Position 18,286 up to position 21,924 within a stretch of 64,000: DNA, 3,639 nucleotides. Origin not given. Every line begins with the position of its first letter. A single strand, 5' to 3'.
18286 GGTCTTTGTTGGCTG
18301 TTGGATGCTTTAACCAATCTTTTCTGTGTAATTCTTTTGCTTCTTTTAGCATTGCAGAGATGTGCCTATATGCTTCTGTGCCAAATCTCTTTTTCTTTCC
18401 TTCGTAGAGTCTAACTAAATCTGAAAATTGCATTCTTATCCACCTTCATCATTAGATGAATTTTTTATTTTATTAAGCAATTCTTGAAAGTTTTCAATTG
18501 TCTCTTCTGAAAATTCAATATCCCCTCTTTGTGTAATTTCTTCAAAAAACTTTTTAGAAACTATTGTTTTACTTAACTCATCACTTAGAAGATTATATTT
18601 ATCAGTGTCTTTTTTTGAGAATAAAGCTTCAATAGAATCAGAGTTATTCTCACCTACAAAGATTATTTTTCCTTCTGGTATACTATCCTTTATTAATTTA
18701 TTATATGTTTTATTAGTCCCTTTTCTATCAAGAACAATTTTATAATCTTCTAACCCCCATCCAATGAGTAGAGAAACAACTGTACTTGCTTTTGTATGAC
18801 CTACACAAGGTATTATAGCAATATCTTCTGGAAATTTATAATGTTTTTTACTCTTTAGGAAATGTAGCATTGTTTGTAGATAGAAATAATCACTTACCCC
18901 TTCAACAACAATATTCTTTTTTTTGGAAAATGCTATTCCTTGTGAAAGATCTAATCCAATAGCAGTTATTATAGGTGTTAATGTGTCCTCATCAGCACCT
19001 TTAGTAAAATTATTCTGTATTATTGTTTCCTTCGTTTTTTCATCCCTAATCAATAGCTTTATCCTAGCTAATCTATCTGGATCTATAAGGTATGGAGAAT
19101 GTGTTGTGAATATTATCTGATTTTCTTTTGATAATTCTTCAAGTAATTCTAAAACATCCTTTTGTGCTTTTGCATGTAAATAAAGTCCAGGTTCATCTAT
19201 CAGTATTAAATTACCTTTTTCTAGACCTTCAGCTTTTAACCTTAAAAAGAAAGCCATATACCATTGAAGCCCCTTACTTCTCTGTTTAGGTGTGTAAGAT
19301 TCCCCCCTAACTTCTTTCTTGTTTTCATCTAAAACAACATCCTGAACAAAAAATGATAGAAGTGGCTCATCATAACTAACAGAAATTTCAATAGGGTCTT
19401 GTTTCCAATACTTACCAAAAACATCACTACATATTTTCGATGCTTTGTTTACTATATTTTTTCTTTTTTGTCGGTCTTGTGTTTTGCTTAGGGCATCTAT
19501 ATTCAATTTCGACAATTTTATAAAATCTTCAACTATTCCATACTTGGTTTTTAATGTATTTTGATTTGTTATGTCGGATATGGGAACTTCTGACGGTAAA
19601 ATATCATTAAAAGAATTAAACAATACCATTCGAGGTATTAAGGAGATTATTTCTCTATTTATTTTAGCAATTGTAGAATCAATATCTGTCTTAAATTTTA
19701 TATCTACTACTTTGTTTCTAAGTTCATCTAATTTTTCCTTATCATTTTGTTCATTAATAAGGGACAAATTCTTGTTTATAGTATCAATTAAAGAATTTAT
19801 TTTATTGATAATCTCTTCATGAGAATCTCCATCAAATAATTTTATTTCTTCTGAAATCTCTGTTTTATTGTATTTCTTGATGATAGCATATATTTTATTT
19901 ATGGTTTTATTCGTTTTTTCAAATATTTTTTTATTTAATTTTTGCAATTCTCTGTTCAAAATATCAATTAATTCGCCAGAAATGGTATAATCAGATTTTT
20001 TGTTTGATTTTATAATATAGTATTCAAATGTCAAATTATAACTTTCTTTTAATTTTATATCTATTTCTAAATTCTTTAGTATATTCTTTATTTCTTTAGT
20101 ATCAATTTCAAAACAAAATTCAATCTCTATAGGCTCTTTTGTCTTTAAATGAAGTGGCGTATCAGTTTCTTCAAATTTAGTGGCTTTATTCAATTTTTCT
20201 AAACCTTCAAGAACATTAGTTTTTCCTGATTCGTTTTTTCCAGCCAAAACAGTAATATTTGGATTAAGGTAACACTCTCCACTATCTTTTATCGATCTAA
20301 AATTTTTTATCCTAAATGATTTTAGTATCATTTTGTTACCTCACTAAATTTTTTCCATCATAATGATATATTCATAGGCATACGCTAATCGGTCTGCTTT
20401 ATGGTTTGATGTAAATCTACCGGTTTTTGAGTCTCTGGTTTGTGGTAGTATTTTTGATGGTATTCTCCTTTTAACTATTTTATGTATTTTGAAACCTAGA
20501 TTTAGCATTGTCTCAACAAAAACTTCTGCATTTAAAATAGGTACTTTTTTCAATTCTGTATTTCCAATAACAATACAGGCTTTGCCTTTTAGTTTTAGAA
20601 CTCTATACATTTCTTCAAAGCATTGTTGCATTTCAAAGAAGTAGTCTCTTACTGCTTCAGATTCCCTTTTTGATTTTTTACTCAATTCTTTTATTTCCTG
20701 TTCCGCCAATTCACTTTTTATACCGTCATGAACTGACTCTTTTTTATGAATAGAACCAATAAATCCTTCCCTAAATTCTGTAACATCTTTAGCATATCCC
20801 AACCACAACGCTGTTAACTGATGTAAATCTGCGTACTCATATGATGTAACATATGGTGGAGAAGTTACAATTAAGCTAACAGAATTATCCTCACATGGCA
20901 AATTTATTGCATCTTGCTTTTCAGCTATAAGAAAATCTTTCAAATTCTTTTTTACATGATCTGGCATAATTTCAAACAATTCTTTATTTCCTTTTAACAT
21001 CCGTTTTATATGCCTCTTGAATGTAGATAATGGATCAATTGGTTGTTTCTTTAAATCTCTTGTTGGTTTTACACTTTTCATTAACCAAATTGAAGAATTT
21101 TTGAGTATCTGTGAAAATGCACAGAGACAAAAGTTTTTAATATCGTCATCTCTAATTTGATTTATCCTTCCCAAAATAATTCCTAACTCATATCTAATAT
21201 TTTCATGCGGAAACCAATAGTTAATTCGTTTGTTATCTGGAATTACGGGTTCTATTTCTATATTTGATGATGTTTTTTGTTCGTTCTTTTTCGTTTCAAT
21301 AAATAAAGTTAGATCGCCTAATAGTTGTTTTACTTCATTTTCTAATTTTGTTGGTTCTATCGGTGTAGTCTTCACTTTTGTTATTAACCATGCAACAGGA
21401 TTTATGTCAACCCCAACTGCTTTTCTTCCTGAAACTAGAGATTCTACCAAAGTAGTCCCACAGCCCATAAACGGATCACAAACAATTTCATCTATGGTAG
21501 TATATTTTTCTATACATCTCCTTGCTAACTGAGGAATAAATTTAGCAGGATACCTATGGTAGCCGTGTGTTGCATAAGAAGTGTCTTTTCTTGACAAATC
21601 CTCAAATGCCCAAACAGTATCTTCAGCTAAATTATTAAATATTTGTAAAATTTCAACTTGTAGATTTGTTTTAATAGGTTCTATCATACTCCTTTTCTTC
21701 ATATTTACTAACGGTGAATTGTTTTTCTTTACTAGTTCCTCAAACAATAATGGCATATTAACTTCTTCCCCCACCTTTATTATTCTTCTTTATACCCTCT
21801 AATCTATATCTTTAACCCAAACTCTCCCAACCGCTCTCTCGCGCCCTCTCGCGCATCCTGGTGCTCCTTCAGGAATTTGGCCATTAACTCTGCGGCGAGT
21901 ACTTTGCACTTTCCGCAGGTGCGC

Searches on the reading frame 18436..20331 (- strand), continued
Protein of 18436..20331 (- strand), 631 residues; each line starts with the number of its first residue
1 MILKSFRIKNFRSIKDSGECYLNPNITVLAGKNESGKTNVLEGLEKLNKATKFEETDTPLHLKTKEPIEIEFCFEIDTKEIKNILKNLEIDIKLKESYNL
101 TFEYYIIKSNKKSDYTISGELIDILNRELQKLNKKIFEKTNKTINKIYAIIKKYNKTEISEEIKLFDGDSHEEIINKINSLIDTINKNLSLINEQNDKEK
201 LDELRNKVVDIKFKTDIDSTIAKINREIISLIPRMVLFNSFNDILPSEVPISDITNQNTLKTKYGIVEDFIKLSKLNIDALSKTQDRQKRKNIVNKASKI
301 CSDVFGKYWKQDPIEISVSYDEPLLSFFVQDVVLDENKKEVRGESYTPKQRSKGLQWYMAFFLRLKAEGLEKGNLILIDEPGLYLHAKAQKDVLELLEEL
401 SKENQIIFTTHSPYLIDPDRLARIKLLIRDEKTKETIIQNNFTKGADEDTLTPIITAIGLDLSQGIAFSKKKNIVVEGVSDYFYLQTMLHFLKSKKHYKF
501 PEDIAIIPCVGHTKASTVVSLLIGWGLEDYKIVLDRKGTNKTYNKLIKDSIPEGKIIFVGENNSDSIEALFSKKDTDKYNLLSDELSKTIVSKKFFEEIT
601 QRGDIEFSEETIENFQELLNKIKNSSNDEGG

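Call 66: search_dna_similar(query=window:18436-20331:-, collection=plasmids, mode=protein, max_rows=15)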
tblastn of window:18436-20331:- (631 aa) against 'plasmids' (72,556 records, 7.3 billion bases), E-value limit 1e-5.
Records with a match: 97; places in all: 98; records where one place covers at least 80% of the query: 23.
Best place of each record, by identity: <60% 97.
By first word of the organism name: Acinetobacter 20; Streptomyces 14; Enterobacter 10; Bacillus 6; Sinorhizobium 6; Klebsiella 5; Deinococcus 3; Rhodococcus 3; Paracoccus 2; Caballeronia 2; and 24 more.
By predicted mobility (MOB-suite, as given by PLSDB): non-mobilizable 44; mobilizable 33; conjugative 20.
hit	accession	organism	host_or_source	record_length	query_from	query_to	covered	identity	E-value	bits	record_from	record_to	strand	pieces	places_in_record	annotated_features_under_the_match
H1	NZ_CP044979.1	Bacillus thuringiensis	whole organism,soil sample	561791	1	622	99%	34.0%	4e-73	263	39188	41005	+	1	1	AAA family ATPase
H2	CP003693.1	Bacillus thuringiensis MC28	-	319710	1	622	81%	36.8%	2e-58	288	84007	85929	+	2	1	ATP-dependent endonuclease of the OLD family-like protein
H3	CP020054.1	Enterobacter cloacae complex sp.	-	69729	1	575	91%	28.8%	6e-43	174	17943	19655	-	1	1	hypothetical protein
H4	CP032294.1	Enterobacter cloacae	-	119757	1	575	91%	28.8%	6e-43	174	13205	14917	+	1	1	hypothetical protein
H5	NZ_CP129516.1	Enterobacter asburiae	-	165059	1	575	91%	28.8%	6e-43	174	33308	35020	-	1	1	AAA family ATPase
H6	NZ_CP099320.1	Enterobacter hormaechei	culture,Pooled soil sample collected ...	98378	1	575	91%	28.4%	1e-41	170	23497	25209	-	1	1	AAA family ATPase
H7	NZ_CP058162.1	Enterobacter hormaechei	culture,Wastewater effluent sample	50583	1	569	90%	28.7%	8e-43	173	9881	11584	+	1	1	hypothetical protein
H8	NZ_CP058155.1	Enterobacter hormaechei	culture,Freshwater sample from ...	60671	1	569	90%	28.7%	8e-43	173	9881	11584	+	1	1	hypothetical protein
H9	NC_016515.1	Enterobacter ludwigii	-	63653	1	573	91%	28.3%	2e-39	163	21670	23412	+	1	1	AAA family ATPase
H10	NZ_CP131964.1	Enterobacter ludwigii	Homo sapiens,urine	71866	1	573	91%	28.3%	2e-39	163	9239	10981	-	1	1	AAA family ATPase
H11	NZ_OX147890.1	Enterobacter ludwigii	-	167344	1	573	91%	28.3%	2e-39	163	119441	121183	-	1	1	AAA family ATPase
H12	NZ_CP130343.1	Enterobacter cloacae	Homo sapiens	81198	1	575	91%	28.1%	1e-40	167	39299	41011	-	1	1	AAA family ATPase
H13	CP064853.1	Klebsiella pneumoniae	Homo sapiens,pure culture,blood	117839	1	575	91%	28.1%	2e-40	166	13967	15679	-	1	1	AAA family ATPase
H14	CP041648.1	Klebsiella pneumoniae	Homo sapiens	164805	1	575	91%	28.1%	3e-40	165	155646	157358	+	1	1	AAA family ATPase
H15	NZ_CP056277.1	Klebsiella pneumoniae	culture,Wastewater effluent sample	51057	1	575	91%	27.9%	4e-40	165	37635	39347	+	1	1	AAA family ATPase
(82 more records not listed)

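Call 68: get_annotated_region(hit=H1, flank=5000)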
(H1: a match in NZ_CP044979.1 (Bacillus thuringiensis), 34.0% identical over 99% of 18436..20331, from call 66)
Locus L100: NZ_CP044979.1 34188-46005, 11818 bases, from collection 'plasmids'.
description: Bacillus thuringiensis strain BT62 plasmid pBT62A, complete sequence
organism: Bacillus thuringiensis (NCBI taxid 1428)
taxonomy: Bacteria; Bacillota; Bacilli; Bacillales; Bacillaceae; Bacillus; Bacillus thuringiensis
host: -; source: whole organism,soil sample; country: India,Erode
typing (MOB-suite, as given by PLSDB): non-mobilizable; replicon rep_cluster_125; mating-pair formation MPF_T
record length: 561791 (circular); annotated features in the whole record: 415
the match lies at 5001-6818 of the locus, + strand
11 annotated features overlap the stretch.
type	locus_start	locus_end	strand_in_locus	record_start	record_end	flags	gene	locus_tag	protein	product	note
CDS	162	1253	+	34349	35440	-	-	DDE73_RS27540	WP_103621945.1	RapH N-terminal domain-containing protein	-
CDS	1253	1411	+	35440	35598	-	-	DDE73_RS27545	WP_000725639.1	Phr family secreted Rap phosphatase inhibitor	-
CDS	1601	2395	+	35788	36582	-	-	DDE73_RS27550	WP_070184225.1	hypothetical protein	-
CDS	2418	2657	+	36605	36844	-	-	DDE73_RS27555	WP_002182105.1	hypothetical protein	-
CDS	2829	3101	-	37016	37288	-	-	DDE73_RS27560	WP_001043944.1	HU family DNA-binding protein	GO:0030261 - chromosome condensation [Evidence IEA]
CDS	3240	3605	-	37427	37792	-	-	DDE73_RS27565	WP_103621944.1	hypothetical protein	-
CDS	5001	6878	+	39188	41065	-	-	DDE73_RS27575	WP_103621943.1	AAA family ATPase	-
CDS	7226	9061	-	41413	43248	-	-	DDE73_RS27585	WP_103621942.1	DNA/RNA helicase domain-containing protein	-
CDS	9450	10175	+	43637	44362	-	-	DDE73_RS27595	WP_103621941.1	hypothetical protein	-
CDS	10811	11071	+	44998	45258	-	-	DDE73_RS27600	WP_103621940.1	hypothetical protein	-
CDS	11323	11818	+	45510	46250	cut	-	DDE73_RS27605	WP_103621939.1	hypothetical protein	-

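Call 69: get_annotated_region(hit=H5, flank=5000)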
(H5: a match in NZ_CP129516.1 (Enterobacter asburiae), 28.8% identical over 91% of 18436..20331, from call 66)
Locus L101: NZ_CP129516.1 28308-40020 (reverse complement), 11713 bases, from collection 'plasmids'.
description: Enterobacter asburiae strain BP16m1 plasmid p2BP16m1_mcr10, complete sequence
organism: Enterobacter asburiae (NCBI taxid 61645)
taxonomy: Bacteria; Pseudomonadota; Gammaproteobacteria; Enterobacterales; Enterobacteriaceae; Enterobacter; Enterobacter asburiae
host: -; source: -; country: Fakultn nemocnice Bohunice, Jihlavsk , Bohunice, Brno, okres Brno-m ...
typing (MOB-suite, as given by PLSDB): conjugative; replicon IncFII,rep_cluster_2268; relaxase MOBF; mating-pair formation MPF_F
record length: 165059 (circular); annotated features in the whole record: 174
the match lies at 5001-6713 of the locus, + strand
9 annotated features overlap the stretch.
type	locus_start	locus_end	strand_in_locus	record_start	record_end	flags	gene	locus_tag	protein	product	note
CDS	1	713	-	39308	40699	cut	-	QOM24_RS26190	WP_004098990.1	SIR2 family protein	-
CDS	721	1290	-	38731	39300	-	-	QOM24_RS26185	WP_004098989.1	recombinase family protein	GO:0006310 - DNA recombination [Evidence IEA]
CDS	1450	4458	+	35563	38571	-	-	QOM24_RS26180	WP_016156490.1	Tn3 family transposase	-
CDS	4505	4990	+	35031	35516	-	-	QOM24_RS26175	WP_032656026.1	hypothetical protein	-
CDS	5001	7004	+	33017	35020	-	-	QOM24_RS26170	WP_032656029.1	AAA family ATPase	-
CDS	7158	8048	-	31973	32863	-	-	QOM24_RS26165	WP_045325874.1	hypothetical protein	-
CDS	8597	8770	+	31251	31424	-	-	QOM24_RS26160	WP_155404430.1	hypothetical protein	-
CDS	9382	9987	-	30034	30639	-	-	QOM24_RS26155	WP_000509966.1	recombinase family protein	GO:0006310 - DNA recombination [Evidence IEA]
CDS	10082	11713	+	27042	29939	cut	-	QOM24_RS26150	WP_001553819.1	Tn3-like element Tn5403 family transposase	-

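Call 95: search_protein_families(library=pfam, proteins=[L087:2577-3134:+, L087:3115-4419:+, L087:4652-5470:-, L099:5734-6396:+, L099:6619-7383:+, L099:10369-10812:-, L099:10925-11269:-, L099:12675-14768:+, L099:4109-4855:+, L092:2548-3132:+], max_evalue=0.001)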
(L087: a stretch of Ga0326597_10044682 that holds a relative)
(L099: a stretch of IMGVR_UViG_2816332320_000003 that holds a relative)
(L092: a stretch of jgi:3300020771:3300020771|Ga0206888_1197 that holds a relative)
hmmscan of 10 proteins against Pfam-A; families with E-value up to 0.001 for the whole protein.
L087:2577-3134:+ (185 aa): 0 families

L087:3115-4419:+ (434 aa): 2 families
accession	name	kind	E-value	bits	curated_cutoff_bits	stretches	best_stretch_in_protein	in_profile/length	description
PF19276.4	HD_assoc_2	-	7.3e-17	62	23.1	1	196-428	1-214/222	HD associated region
PF01966.28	HD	-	5.8e-12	46.4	22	1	60-134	1-72/116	HD domain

L087:4652-5470:- (272 aa): 0 families

L099:5734-6396:+ (220 aa): 1 family
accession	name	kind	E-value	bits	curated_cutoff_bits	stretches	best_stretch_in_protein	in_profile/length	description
PF01844.29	HNH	-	6e-05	23.6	21.4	1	127-172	1-44/47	HNH endonuclease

L099:6619-7383:+ (254 aa): 0 families

L099:10369-10812:- (147 aa): 0 families

L099:10925-11269:- (114 aa): 0 families

L099:12675-14768:+ (697 aa): 3 families
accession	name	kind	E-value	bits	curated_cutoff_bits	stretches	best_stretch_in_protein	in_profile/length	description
PF02867.20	Ribonuc_red_lgC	-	1.4e-148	496.2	23.9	1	164-682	1-523/523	Ribonucleotide reductase, barrel domain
PF08343.15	RNR_N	-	2.1e-19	69.8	29.4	1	5-83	1-82/82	Ribonucleotide reductase N-terminal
PF00317.26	Ribonuc_red_lgN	-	1.6e-12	47.7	28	1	85-159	2-76/77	Ribonucleotide reductase, all-alpha domain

L099:4109-4855:+ (248 aa): 0 families

L092:2548-3132:+ (194 aa): 0 families

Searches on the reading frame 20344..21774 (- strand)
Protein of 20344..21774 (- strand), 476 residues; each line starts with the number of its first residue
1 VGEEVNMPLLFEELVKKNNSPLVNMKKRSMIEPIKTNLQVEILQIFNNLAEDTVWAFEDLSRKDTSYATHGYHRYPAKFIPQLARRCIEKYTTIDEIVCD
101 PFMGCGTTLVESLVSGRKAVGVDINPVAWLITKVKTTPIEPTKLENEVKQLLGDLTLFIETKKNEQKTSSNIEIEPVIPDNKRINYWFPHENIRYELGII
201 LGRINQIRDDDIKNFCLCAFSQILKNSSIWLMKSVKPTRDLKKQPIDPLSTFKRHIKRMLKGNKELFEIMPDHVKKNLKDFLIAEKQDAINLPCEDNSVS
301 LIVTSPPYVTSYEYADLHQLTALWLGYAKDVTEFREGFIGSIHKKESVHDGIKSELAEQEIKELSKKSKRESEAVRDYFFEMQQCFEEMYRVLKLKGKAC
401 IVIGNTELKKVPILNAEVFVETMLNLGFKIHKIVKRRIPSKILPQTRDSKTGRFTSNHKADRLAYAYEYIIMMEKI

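Call 3: search_protein_families(library=pfam, proteins=[window:20344-21774:-], max_evalue=0.01)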
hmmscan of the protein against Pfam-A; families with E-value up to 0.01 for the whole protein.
window:20344-21774:- (476 aa): 3 families
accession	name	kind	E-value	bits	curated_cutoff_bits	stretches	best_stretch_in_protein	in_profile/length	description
PF01555.25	N6_N4_Mtase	-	5.3e-26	92.4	26.7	2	51-126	140-213/221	DNA methylase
PF01170.24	UPF0020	-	0.00023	21.3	22.3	0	278-333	101-157/197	RMKL-like, methyltransferase domain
PF08241.18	Methyltransf_11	-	0.004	18.2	21.2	0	377-400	71-94/95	Methyltransferase domain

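Call 4: search_protein_families(library=padloc, proteins=[window:20344-21774:-], max_evalue=0.01)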
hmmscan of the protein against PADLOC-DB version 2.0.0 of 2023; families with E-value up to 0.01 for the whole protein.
window:20344-21774:- (476 aa): 58 families (the best 25 are shown)
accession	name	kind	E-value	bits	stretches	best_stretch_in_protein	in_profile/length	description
PDLC03322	MTase_II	-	2.6e-61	205.9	1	39-448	9-420/446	Type II methyltransferase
PDLC03362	MTase_II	-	6.2e-45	151.8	1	64-454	39-426/438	Type II methyltransferase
PDLC03380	MTase_II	-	1.6e-40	137.5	1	52-343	17-305/393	Type II methyltransferase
PDLC03239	MTase_II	-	5.9e-40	135.3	1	47-473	44-439/442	Type II methyltransferase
PDLC03353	MTase_II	-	5.9e-29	99.4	2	49-125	170-239/260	Type II methyltransferase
PDLC03364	MTase_II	-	1.8e-28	97.6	1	59-340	22-279/380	Type II methyltransferase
PDLC03350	MTase_II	-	1.2e-27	95.2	2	265-475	42-192/312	Type II methyltransferase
PDLC03224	MTase_II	-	1.8e-23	81.2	1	53-435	45-451/481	Type II methyltransferase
PDLC03377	MTase_II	-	7.6e-21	72.2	1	61-365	87-382/504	Type II methyltransferase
PDLC03369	MTase_II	-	1.5e-20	71.4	1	64-423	109-489/532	Type II methyltransferase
PDLC03249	MTase_II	-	4.1e-19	66.8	1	55-165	90-209/541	Type II methyltransferase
PDLC03325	MTase_II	-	7.2e-19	65.8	1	70-144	65-141/426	Type II methyltransferase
PDLC03387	MTase_II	-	4.6e-16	56.8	2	75-126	214-265/289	Type II methyltransferase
PDLC03283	MTase_II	-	1.6e-15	55.2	1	59-174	194-309/352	Type II methyltransferase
PDLC03312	MTase_II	-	1.2e-14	51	1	59-150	184-272/1344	Type II methyltransferase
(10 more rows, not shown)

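Call 5: search_protein_families(library=ncbifam, proteins=[window:20344-21774:-], max_evalue=0.01)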
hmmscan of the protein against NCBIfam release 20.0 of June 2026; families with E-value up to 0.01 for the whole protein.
window:20344-21774:- (476 aa): 5 families
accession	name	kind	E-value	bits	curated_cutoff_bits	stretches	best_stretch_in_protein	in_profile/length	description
TIGR01177.1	TIGR01177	hypoth_equivalog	3.5e-09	36.4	316.55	1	75-125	162-213/330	TIGR01177 family methyltransferase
NF010253.0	PRK13699.1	subfamily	1.3e-07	31.5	244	1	70-124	139-193/226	DNA methyltransferase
NF008572.0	PRK11524.1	equivalog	7.3e-07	28.6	292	1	54-125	179-245/294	adenine-specific DNA-methyltransferase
NF050803.1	DnaMtaseCcrMCaul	equivalog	0.001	18.1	830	1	69-142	180-253/350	adenine-specific DNA-methyltransferase CcrM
NF042963.1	DUF1156_antiphage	equivalog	0.0038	15.4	1000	0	96-132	185-221/960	anti-phage-associated DUF1156 domain-containing protein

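Call 88: search_solved_structures(query=window:20344-21756:-, max_evalue=0.001, show_alignments=1)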
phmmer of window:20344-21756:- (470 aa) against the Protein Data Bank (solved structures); distinct sequences matched with E-value up to 0.001: 3.
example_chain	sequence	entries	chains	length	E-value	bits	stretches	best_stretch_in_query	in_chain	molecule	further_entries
2zie_A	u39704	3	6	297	2.2e-09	39.7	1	68-121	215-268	Putative modification methylase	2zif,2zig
8s9n_A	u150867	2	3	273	1.9e-05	26.7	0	67-119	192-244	DNA cytosine-N4 methyltransferase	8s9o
8s9m_A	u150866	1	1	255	3.6e-05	25.8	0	67-119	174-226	DNA cytosine-N4 methyltransferase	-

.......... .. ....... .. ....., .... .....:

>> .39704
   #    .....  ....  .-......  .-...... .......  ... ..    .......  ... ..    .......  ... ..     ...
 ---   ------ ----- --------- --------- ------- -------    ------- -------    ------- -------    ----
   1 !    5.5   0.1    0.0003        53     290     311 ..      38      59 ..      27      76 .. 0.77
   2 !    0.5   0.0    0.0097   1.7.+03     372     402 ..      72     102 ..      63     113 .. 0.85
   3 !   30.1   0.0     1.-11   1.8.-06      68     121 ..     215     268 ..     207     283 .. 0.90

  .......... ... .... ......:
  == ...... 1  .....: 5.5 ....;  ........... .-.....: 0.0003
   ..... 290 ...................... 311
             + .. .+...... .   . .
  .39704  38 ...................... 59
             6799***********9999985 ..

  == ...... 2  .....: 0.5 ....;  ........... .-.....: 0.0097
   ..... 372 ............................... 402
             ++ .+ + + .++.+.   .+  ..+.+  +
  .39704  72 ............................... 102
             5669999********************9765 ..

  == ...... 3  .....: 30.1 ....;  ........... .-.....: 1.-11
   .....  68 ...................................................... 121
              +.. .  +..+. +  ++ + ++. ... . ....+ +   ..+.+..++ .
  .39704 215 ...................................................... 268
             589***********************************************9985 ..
